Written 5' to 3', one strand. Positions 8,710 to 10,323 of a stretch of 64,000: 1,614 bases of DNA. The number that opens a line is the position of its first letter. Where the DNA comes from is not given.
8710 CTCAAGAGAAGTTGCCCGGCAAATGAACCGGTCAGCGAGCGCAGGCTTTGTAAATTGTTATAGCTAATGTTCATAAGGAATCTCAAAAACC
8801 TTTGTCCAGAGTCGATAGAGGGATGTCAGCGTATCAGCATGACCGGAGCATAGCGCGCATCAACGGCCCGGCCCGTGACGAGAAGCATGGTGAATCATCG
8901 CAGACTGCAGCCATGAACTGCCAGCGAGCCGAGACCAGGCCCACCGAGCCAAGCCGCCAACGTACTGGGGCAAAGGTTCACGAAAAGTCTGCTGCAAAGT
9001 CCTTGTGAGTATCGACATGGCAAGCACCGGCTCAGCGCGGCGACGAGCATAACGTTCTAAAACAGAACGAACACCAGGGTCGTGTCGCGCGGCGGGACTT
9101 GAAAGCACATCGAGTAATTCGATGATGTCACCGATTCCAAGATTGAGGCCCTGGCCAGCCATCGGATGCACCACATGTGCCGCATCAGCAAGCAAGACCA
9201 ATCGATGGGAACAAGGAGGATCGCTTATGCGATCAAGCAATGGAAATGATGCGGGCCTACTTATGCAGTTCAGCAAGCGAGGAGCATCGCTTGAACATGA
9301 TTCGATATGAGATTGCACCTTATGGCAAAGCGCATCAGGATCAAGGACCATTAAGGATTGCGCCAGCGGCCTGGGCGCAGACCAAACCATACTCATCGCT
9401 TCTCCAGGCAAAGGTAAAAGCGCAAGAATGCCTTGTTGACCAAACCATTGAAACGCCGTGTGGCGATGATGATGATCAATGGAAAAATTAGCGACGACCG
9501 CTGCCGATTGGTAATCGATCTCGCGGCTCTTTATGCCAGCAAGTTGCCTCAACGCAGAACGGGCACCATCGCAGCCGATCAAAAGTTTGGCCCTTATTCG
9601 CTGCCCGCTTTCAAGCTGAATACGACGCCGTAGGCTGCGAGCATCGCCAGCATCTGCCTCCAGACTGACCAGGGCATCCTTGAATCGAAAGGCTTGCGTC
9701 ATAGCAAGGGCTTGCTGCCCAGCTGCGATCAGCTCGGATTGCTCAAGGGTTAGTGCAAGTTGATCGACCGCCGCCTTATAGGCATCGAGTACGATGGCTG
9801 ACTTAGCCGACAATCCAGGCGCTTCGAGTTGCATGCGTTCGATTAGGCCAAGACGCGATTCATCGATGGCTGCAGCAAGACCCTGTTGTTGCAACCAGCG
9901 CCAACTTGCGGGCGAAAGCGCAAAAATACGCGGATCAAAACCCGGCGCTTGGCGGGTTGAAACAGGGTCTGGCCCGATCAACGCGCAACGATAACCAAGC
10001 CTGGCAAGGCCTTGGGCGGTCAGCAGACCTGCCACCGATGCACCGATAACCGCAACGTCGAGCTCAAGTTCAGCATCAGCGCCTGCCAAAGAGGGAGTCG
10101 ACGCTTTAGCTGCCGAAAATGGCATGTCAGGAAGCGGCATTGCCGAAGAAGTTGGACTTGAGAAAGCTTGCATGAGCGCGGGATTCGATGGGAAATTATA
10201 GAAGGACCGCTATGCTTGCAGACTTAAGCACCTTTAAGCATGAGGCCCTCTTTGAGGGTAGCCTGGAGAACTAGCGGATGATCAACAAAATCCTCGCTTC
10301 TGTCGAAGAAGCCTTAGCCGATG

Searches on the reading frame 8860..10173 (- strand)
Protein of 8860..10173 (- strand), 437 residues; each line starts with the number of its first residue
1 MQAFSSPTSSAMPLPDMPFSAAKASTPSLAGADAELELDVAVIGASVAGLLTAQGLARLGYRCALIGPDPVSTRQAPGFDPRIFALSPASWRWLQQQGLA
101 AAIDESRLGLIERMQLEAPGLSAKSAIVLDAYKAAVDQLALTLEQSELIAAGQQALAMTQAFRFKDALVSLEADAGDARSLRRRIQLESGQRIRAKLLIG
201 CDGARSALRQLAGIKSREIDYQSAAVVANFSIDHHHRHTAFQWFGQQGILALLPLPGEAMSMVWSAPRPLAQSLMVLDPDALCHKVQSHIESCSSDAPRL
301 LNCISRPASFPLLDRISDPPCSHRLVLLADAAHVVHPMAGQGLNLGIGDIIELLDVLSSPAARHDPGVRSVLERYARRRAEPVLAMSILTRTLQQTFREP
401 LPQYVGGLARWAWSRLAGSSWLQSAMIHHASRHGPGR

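Call 23: find_encoding_contigs(protein=window:8860-10173:-, flank=10000, max_places=4)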
Protein window:8860-10173:- (437 aa): 16 contigs read that carry it; 4 places shown.
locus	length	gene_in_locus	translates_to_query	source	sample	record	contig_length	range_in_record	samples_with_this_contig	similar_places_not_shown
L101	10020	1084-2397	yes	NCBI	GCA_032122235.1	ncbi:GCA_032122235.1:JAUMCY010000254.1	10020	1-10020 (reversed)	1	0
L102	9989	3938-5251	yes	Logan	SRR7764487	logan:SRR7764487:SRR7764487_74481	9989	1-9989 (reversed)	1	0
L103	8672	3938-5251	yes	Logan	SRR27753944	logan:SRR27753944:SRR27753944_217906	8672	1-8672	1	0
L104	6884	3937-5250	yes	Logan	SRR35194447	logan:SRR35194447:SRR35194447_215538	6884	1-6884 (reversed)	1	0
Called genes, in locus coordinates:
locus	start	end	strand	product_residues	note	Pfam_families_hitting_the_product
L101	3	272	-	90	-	?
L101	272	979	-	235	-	PF01144:CoA_trans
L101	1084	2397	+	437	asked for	PF01494:FAD_binding_3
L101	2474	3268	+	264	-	PF10411:DsbC_N, PF13098:Thioredoxin_2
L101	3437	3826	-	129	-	PF04379:DUF525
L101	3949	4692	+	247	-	PF00834:Ribul_P_3_epim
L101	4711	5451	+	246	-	PF00702:Hydrolase, PF12710:HAD, PF13344:Hydrolase_6 (faint), PF13419:HAD_2, PF13242:Hydrolase_like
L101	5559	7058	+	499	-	PF04715:, PF00425:Chorismate_bind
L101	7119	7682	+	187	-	PF00117:GATase, PF07722:Peptidase_C26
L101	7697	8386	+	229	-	-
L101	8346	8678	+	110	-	PF00591:Glycos_transf_3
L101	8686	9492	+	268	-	PF00218:IGPS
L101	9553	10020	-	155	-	?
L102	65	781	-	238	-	-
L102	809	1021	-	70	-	-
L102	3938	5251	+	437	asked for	PF01494:FAD_binding_3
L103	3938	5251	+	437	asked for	PF01494:FAD_binding_3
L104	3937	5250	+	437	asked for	PF01494:FAD_binding_3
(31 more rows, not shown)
